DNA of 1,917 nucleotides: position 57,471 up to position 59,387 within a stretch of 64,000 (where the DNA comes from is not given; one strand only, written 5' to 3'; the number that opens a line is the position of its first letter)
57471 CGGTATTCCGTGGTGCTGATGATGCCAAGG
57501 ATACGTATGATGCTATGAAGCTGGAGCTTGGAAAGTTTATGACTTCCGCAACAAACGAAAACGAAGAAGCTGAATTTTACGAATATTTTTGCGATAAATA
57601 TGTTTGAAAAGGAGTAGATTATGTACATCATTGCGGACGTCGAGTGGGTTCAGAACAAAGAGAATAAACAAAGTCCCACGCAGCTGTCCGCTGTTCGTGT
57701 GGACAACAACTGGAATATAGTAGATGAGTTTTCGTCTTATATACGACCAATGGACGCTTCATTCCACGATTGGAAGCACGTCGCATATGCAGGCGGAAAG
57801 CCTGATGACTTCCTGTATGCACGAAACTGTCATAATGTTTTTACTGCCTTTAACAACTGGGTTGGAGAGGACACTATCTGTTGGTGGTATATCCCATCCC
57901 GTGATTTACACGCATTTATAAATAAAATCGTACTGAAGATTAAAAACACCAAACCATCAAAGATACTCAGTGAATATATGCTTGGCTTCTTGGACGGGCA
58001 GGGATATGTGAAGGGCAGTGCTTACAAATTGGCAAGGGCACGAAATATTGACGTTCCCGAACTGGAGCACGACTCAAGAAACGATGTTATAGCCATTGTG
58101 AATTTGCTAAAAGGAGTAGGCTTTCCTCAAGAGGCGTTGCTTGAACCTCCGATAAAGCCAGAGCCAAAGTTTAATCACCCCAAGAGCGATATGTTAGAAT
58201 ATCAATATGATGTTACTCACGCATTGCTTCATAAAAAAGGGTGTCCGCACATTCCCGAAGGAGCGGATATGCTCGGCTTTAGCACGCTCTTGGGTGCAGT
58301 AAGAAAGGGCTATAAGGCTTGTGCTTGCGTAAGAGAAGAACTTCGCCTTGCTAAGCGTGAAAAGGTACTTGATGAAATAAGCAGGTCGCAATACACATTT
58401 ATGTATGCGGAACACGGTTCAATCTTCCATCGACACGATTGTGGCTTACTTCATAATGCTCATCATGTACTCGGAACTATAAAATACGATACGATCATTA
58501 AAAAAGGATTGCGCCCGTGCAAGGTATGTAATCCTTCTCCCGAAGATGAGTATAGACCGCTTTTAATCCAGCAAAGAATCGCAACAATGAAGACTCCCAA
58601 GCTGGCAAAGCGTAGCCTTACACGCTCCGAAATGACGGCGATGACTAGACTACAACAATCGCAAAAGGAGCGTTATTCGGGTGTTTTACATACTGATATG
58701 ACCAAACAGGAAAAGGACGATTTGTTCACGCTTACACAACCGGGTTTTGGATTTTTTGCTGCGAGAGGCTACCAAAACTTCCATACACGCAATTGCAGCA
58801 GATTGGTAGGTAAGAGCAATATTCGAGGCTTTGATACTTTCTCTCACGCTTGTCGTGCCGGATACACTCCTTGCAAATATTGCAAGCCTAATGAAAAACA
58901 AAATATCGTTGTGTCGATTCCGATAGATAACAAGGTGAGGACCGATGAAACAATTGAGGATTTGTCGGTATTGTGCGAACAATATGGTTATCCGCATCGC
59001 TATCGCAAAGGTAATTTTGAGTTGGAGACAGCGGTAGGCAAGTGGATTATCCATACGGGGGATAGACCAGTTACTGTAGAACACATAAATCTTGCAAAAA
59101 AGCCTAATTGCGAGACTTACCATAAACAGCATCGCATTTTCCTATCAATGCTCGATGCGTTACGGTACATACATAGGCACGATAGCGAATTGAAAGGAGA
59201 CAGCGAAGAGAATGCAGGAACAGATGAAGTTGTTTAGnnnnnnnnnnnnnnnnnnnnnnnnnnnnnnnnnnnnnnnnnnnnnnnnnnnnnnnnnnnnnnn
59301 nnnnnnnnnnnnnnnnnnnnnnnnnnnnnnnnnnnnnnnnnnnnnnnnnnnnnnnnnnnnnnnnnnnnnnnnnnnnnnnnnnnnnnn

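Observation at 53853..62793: WYL-regulator-centred operon of nuclease-like, Zn-ribbon and unknown proteins on a serine-recombinase element: candidate undescribed defence or anti-defence module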

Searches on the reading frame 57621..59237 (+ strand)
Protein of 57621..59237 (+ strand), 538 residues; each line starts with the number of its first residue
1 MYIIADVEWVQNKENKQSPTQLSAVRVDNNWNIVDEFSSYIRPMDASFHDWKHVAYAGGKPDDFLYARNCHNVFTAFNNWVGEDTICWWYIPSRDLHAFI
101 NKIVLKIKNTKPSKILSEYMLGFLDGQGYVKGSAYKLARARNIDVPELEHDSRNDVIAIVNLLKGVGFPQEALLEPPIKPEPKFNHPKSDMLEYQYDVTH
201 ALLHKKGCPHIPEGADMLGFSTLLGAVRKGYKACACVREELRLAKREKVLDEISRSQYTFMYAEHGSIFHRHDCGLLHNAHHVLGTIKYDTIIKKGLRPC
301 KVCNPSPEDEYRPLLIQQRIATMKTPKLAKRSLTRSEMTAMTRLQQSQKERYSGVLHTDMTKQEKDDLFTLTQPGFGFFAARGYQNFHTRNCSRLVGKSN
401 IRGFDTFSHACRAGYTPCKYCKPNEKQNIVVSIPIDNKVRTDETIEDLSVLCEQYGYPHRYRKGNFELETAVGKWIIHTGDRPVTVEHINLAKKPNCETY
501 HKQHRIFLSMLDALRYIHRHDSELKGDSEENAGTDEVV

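Call 5: search_protein_families(library=pfam, max_evalue=0.01, proteins=[window:57621-59237:+])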
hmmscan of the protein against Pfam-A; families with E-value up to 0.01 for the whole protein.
window:57621-59237:+ (538 aa): 3 families
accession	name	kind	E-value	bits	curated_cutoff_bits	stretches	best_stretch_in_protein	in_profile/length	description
PF02805.21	Ada_Zn_binding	-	6.4e-08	32.9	23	1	393-423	34-64/65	Metal binding domain of Ada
PF00929.31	RNase_T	-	1.9e-05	25.7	24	1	3-162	1-163/164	Exonuclease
PF19746.4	DUF6233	-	0.00012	22.6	27.6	0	268-306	16-55/59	Family of unknown function (DUF6233)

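Call 7: search_protein_families(library=padloc, max_evalue=0.01, proteins=[window:57621-59237:+])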
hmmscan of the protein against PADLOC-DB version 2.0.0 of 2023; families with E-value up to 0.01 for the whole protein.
window:57621-59237:+ (538 aa): 1 family
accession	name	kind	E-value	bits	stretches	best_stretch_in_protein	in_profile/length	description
PDLC01247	DEDDh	-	5.6e-05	21.8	1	3-163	1-138/139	"CAS-I,CAS-II,CAS-III,CAS-IV,CAS-V,CAS-VI; associated"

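Call 8: search_protein_families(library=phrogs, max_evalue=0.01, proteins=[window:57621-59237:+])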
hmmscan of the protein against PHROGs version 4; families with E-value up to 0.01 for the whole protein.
window:57621-59237:+ (538 aa): 1 family
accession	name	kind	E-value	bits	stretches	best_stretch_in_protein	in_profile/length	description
phrog_14556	-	unknown function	7.4e-05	22.7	0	251-305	401-451/451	-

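Call 9: search_protein_families(library=ncbifam, max_evalue=0.01, proteins=[window:57621-59237:+])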
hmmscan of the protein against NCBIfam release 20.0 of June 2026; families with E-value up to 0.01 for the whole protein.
window:57621-59237:+ (538 aa): 1 family
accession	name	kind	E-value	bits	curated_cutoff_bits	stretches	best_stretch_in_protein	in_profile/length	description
NF011964.0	PRK15435.1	equivalog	3.4e-05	23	345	1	393-427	44-78/354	bifunctional DNA-binding transcriptional regulator/O6-methylguanine-DNA methyltransferase Ada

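Call 12: find_encoding_contigs(protein=window:57621-59237:+, flank=10000, max_places=8)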
Protein window:57621-59237:+ (538 aa): 4 contigs read that carry it; 4 places shown.
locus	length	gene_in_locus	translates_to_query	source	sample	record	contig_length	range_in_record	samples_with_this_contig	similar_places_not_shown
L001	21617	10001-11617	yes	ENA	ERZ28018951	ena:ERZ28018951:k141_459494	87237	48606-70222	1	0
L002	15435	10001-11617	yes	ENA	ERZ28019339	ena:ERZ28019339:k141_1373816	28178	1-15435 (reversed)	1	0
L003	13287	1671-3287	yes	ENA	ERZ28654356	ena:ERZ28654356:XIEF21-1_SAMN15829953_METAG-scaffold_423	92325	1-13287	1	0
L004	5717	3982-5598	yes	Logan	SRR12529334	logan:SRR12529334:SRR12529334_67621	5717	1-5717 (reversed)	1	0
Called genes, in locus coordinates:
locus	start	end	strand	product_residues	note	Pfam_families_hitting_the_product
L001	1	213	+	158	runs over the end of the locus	PF13304:AAA_21, PF13175:AAA_15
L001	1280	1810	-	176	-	PF20122:DUF6512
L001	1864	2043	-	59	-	PF20564:DUF6774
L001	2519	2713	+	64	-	PF20612:SHOCT_2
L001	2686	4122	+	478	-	PF00239:Resolvase, PF07508:Recombinase, PF13408:Zn_ribbon_recom (weak)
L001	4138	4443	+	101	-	-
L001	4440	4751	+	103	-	-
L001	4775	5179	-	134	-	-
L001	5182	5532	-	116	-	PF13451:zf_Tbcl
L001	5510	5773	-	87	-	-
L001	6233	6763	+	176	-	-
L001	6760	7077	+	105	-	-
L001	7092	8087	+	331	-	PF08279:HTH_11 (faint), PF13280:WYL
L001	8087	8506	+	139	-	-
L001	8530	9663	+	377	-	-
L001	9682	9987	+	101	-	-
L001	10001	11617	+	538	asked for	PF00929:RNase_T (weak), PF02805:Ada_Zn_binding (faint)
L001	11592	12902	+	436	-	-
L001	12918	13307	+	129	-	-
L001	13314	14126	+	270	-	PF08238:Sel1 (weak)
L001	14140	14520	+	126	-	-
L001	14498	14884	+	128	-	-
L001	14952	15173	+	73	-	-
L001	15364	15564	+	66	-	PF01381:HTH_3 (weak), PF13443:HTH_26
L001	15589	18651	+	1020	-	-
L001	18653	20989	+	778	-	PF01507:PAPS_reduct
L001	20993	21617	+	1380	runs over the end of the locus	-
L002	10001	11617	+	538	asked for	PF00929:RNase_T (weak), PF02805:Ada_Zn_binding (faint)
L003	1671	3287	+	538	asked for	PF00929:RNase_T (weak), PF02805:Ada_Zn_binding (faint)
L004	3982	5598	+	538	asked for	PF00929:RNase_T (weak), PF02805:Ada_Zn_binding (faint)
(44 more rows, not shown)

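Call 15: search_protein_families(library=padloc, max_evalue=0.01, proteins=[L001:15589-18651:+, L001:18653-20989:+, L001:20993-21616:+])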
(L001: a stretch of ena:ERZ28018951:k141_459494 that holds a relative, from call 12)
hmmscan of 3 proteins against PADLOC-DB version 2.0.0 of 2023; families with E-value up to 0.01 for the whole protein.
L001:15589-18651:+ (1020 aa): 0 families

L001:18653-20989:+ (778 aa): 5 families
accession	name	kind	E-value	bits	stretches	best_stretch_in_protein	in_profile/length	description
PDLC02510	BrxP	-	1.3e-248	825.2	1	1-775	1-776/779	BrxP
PDLC02511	BrxP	-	2.2e-11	42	1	534-764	20-248/265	BrxP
PDLC02782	SspD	-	1.2e-10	39.6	1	145-323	4-175/277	SspD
PDLC02662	DndC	-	5.2e-07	27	1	143-299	29-209/481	DndC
PDLC02661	DndC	-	9.1e-07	26.2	1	144-301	26-207/468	DndC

L001:20993-21616:+ (208 aa): 10 families
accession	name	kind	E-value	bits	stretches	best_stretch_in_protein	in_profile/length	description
PDLC02485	BrxC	-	3.6e-77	258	1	5-207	2-204/1376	BrxC-PglY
PDLC02480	BrxC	-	8.4e-15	51.1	1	8-150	4-145/1389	BrxC-PglY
PDLC02475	BrxC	-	5.1e-11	39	1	8-164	6-161/937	BrxC-PglY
PDLC02477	BrxC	-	1.5e-10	37.4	1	7-150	2-146/1419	BrxC-PglY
PDLC02472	BrxC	-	8e-10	35.2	1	7-167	2-159/1123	BrxC-PglY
PDLC02490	BrxC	-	1.5e-06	24.6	1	57-159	53-156/1133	BrxC-PglY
PDLC02779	SspC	-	1.2e-05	21.3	1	40-144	28-130/1054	SspC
PDLC02770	SspC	-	2.5e-05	20.6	1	36-86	26-76/1047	SspC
PDLC02778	SspC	-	0.0015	14.3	1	52-96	37-81/1053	SspC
PDLC02780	SspC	-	0.0026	13.8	1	39-113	33-105/1045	SspC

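Call 16: search_protein_families(library=pfam, max_evalue=0.01, proteins=[L001:15589-18651:+, L001:18653-20989:+, L001:20993-21616:+])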
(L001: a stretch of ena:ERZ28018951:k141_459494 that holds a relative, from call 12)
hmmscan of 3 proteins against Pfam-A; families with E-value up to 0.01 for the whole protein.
L001:15589-18651:+ (1020 aa): 1 family
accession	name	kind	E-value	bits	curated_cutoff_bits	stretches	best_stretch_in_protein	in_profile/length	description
PF13102.12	Phage_int_SAM_5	-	0.00035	21.3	22.3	0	442-482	51-90/98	Phage integrase SAM-like domain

L001:18653-20989:+ (778 aa): 2 families
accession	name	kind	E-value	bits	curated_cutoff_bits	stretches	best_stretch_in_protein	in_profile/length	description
PF01507.26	PAPS_reduct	-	7.2e-30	104.7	22.5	1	145-322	4-173/175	Phosphoadenosine phosphosulfate reductase domain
PF01171.26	ATP_bind_3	-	0.00035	20.8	27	1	144-226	3-85/182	PP-loop family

L001:20993-21616:+ (208 aa): 1 family
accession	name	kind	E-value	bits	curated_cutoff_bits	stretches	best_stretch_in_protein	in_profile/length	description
PF13191.12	AAA_16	-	0.0045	18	32.6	1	43-110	10-83/167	AAA ATPase domain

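Call 28: search_solved_structures(query=window:57621-59237:+, max_evalue=0.1)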
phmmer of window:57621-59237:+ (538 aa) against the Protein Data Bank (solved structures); distinct sequences matched with E-value up to 0.1: 0.

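Call 30: find_homologous_proteins(query=window:57621-59237:+, max_evalue=0.001)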
Query window:57621-59237:+ (538 aa): 67 proteins with E <= 0.001 among 3734 candidates.
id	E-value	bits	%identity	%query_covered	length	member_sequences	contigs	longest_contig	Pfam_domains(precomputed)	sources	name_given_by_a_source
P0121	0.0e+0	1235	96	100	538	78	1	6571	PF02805.22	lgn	-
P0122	0.0e+0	1116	86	100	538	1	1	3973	PF00929.32,PF02805.22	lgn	-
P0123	0.0e+0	1109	84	100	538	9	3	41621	PF19746.5,PF02805.22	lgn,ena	-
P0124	9.9e-280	947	74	98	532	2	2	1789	PF02805.22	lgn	-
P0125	2.2e-265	900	71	100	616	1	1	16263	PF02805.22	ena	-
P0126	2.4e-263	893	71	99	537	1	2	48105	PF02805.22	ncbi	-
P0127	3.4e-260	883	68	100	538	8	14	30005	PF00929.32,PF02805.22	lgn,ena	-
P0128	2.4e-259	880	68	99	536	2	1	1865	PF19746.5,PF02805.22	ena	-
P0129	4.8e-259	879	70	99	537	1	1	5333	PF00929.32,PF02805.22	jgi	-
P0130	8.3e-259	878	71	97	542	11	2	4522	PF02805.22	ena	-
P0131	6.4e-255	865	68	99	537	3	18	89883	PF00929.32,PF19746.5,PF02805.22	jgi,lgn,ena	-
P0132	8.8e-255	865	68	99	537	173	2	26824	PF19746.5,PF02805.22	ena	-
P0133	7.3e-253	858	68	98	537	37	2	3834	PF02805.22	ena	-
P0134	2.1e-246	837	65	100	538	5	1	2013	PF02805.22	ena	-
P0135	1.5e-243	828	64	100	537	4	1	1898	PF02805.22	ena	-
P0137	2.1e-242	824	64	98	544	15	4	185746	PF02805.22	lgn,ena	-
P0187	1.5e-86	309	34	99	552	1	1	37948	-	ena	-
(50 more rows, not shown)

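Call 31: find_encoding_contigs(protein=P0131, flank=10000, max_places=3)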
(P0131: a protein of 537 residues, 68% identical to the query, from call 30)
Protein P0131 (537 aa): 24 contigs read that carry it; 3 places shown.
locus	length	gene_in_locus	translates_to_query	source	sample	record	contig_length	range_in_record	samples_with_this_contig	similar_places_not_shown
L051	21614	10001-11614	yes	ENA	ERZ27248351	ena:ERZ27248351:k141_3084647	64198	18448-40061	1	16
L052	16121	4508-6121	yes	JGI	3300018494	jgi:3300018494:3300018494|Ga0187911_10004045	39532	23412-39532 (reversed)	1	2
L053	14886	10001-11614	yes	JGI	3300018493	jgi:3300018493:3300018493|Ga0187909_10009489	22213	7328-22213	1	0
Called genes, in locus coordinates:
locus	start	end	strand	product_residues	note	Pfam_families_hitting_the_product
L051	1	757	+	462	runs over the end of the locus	PF19854:DUF6329, PF00805:Pentapeptide, PF13576:Pentapeptide_3 (faint), PF13599:Pentapeptide_4 (weak)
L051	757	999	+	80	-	PF19598:DUF6103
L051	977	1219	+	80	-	-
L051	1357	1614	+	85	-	-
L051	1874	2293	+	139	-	-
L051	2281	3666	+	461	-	PF18555:MobL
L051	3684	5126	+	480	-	PF13154:DUF3991, PF13155:Toprim_2, PF13362:Toprim_3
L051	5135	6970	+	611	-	PF02534:T4SS-DNA_transf, PF10412:TrwB_AAD_bind, PF12696:TraG-D_C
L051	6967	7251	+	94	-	PF13730:HTH_36, PF21984:DnaD_N (weak), PF00392:GntR (weak)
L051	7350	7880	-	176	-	PF06908:YpsA, PF02481:DNA_processg_A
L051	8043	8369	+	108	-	PF12844:HTH_19, PF13560:HTH_31, PF01381:HTH_3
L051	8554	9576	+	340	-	PF13280:WYL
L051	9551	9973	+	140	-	-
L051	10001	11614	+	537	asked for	PF00929:RNase_T (weak), PF02805:Ada_Zn_binding (faint), PF19746:DUF6233 (faint)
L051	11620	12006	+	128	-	-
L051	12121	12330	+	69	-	PF13443:HTH_26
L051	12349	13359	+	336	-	-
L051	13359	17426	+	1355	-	PF04851:ResIII, PF07669:Eco57I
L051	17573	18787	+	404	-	-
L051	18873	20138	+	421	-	PF13280:WYL (weak)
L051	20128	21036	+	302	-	-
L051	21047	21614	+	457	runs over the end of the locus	PF13306:LRR_5, PF13855:LRR_8 (faint), PF13306:LRR_5, PF00497:SBP_bac_3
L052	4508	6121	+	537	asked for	PF00929:RNase_T (weak), PF02805:Ada_Zn_binding (faint), PF19746:DUF6233 (faint)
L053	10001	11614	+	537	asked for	PF00929:RNase_T (weak), PF02805:Ada_Zn_binding (faint), PF19746:DUF6233 (faint)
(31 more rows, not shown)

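Call 32: find_encoding_contigs(protein=P0137, flank=10000, max_places=2)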
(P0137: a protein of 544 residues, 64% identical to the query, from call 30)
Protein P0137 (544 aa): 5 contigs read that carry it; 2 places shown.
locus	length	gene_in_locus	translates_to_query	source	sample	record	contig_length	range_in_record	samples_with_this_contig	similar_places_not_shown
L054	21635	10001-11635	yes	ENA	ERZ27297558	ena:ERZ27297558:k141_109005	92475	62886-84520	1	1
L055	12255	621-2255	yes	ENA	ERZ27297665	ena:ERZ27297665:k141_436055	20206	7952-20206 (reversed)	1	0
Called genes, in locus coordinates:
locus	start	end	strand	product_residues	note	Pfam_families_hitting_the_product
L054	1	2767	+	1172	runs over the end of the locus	PF05593:RHS_repeat (faint), PF25023:TEN_YD-shell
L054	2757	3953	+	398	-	-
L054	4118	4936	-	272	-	PF04055:Radical_SAM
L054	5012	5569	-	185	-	-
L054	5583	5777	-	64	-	-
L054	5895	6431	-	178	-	-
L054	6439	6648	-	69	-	-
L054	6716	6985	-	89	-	-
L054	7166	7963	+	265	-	PF00664:ABC_membrane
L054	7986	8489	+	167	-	-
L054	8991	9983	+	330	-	PF08279:HTH_11 (faint), PF13280:WYL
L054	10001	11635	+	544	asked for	PF02805:Ada_Zn_binding (faint)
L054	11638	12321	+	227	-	-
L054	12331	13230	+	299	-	-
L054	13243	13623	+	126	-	-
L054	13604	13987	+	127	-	-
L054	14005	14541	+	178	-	-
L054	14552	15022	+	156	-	-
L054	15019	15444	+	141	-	PF01327:Pep_deformylase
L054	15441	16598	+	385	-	PF03747:ADP_ribosyl_GH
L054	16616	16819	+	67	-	-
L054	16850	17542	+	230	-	-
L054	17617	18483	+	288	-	PF08797:HIRAN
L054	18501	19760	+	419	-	PF13280:WYL (weak)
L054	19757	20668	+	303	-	-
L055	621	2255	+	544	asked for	PF02805:Ada_Zn_binding (faint)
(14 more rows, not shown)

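Call 33: find_encoding_contigs(protein=P0187, flank=10000, max_places=2)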
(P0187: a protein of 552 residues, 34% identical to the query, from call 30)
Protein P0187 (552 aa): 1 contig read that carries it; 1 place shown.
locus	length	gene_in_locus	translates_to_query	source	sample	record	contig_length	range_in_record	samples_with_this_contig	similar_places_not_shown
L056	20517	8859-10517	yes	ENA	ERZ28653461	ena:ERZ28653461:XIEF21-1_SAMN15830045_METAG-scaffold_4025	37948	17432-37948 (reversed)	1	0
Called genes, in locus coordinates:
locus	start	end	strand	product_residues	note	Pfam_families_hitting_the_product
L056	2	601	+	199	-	?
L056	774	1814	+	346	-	PF00929:RNase_T, PF16473:Rv2179c-like (weak), PF00533:BRCT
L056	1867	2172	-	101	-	PF12728:HTH_17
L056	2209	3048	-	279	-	PF20188:DUF6551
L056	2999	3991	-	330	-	-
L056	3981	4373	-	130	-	-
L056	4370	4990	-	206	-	-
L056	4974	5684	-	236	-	-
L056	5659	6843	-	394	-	PF00239:Resolvase, PF07508:Recombinase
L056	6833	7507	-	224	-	-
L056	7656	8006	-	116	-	PF13560:HTH_31, PF12844:HTH_19, PF13443:HTH_26 (weak), PF01381:HTH_3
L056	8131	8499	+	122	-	PF12844:HTH_19, PF13560:HTH_31, PF01381:HTH_3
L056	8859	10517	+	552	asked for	-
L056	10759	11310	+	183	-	-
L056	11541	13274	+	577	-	PF01507:PAPS_reduct, PF12838:Fer4_7 (weak)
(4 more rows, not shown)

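Call 38: find_related_loci(query=A2, collection=metagenome_contigs, flank=10000)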
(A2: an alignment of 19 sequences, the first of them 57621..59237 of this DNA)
Query A2 (538 aa) in metagenome_contigs; peptide patterns used: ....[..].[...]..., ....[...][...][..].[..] (x = any residue, [..] = any of these).
213 stretches matched a pattern; 101 encode a relative of the query (tblastn E <= 1e-3); the best 80 are kept; 80 distinct loci.
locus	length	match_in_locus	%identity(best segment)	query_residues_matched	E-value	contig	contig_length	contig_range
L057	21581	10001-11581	45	1-525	3e-155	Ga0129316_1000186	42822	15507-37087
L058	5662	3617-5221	42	1-524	5e-132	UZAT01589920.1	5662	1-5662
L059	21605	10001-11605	39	1-531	7e-131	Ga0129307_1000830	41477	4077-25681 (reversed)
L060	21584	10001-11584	40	1-524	1e-130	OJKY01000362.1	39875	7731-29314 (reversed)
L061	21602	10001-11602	39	1-530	1e-127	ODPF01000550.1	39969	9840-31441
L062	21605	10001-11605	38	1-530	2e-127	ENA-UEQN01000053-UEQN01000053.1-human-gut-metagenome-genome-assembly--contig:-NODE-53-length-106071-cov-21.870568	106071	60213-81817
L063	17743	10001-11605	39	1-530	6e-127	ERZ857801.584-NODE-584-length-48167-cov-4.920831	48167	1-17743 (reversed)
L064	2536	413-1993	39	1-524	9e-134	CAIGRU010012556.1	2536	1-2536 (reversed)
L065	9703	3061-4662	39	1-530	5e-127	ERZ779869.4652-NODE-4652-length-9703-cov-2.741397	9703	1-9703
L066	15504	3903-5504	39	1-530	4e-127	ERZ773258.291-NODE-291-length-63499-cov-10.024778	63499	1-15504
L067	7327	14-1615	39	1-530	2e-126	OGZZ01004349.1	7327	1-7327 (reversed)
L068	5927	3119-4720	39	1-530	1e-126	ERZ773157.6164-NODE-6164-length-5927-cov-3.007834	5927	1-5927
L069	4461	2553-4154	39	1-530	6e-128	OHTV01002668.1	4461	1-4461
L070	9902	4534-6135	39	1-530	3e-126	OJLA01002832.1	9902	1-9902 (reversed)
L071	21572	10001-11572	39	1-524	2e-126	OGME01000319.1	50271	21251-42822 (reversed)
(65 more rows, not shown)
